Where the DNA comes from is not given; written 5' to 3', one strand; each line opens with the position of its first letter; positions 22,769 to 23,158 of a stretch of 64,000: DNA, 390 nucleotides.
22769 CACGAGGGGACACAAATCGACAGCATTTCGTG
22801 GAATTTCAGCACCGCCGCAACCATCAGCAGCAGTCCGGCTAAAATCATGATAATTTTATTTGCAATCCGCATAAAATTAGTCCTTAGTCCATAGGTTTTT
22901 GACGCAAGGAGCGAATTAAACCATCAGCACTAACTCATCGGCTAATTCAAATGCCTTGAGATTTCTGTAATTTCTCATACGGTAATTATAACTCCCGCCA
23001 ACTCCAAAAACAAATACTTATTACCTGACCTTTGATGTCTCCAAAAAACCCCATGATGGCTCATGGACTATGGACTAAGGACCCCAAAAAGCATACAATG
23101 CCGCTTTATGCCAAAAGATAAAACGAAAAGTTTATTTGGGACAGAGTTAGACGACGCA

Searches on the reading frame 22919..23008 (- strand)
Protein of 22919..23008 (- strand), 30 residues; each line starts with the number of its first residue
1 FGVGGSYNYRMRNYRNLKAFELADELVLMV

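Call 54: search_protein_families(library=pfam, proteins=[window:22919-23008:-], max_evalue=10)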
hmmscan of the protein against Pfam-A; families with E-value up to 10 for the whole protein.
seq(30 aa): 0 families
